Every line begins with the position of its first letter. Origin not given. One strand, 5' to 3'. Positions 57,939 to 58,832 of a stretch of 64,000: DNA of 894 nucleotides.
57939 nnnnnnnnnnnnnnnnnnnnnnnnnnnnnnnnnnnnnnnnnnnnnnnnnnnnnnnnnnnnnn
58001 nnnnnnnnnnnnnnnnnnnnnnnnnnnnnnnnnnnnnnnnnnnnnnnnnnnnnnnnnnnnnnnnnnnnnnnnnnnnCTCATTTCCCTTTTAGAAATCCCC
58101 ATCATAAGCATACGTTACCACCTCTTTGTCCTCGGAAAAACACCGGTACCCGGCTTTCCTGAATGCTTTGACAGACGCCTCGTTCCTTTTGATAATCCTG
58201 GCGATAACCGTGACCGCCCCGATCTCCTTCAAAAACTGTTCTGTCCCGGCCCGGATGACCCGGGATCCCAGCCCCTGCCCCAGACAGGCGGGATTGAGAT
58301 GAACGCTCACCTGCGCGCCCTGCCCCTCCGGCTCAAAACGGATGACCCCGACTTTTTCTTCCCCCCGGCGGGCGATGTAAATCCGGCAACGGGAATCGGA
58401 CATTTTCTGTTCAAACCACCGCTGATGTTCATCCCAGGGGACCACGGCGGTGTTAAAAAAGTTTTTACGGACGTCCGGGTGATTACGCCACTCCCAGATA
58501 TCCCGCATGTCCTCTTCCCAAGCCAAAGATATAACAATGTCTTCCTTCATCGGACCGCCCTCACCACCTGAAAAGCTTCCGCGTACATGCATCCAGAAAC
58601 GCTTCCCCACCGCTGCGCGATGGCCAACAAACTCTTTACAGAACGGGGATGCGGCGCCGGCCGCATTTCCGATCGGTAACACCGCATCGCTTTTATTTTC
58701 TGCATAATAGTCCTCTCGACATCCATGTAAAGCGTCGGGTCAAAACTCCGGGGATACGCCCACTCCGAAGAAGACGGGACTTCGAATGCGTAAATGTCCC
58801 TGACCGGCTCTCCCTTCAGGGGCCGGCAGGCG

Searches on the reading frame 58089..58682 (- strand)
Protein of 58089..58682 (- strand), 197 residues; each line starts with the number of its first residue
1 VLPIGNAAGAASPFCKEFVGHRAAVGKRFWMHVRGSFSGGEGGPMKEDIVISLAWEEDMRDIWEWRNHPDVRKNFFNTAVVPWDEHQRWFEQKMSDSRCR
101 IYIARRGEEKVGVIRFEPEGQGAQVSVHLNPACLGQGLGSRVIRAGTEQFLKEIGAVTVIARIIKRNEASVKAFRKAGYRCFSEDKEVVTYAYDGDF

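Call 4: search_protein_families(library=pfam, proteins=[window:58089-58682:-], max_evalue=0.01)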
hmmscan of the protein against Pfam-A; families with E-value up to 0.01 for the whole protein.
window:58089-58682:- (197 aa): 7 families
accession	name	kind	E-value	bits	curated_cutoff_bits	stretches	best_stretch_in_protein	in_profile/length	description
PF13302.13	Acetyltransf_3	-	2.3e-15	57.9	25.4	1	56-180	9-138/138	Acetyltransferase (GNAT) domain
PF00583.31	Acetyltransf_1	-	1.3e-09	38.8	20.7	1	81-179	14-116/116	Acetyltransferase (GNAT) family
PF13420.13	Acetyltransf_4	-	3e-06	27.8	24.3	1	51-189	1-144/155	Acetyltransferase (GNAT) domain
PF13508.13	Acetyltransf_7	-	4.1e-06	27.5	27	1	98-180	2-83/84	Acetyltransferase (GNAT) domain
PF13523.12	Acetyltransf_8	-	1.1e-05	25.5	27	1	56-180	3-138/145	Acetyltransferase (GNAT) domain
PF13673.13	Acetyltransf_10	-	0.00013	22.4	23.6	1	90-187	22-115/128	Acetyltransferase (GNAT) domain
PF08445.16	FR47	-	0.0047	17.3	22.1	1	122-182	22-80/86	FR47-like protein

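Call 5: search_protein_families(library=ncbifam, proteins=[window:58089-58682:-], max_evalue=0.01)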
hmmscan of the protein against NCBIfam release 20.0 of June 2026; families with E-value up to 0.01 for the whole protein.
window:58089-58682:- (197 aa): 8 families
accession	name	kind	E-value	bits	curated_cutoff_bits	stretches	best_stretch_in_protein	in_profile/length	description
TIGR03585.1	PseH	equivalog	1.1e-20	74.3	93.1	1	56-183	8-137/156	UDP-4-amino-4,6-dideoxy-N-acetyl-beta-L-altrosamine N-acetyltransferase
NF040503.1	resist_ArsN1a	equivalog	0.00017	21.4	170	1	123-180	78-134/159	arsinothricin resistance N-acetyltransferase ArsN1 family A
NF002959.0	PRK03624.1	equivalog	0.0002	21.1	124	1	65-180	24-130/147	GNAT family acetyltransferase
NF000225.3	AAC_6p_Strep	exception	0.0012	18.8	250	1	107-181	48-126/156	aminoglycoside 6'-N-acetyltransferase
TIGR04431.1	N6_acetyl_AAC6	equivalog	0.0021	17.7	260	0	129-180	104-155/184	AacA4 family aminoglycoside N(6')-acetyltransferase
TIGR01575.1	rimI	equivalog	0.0023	18.1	86.4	1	76-182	13-115/132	ribosomal protein S18-alanine N-acetyltransferase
TIGR03448.1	mycothiol_MshD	equivalog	0.0024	17.2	163.1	1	127-185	234-291/294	mycothiol synthase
NF000507.1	AAC_6p_Ie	exception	0.0085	16.1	450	0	131-184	105-158/201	aminoglycoside N-acetyltransferase AAC(6')-Ie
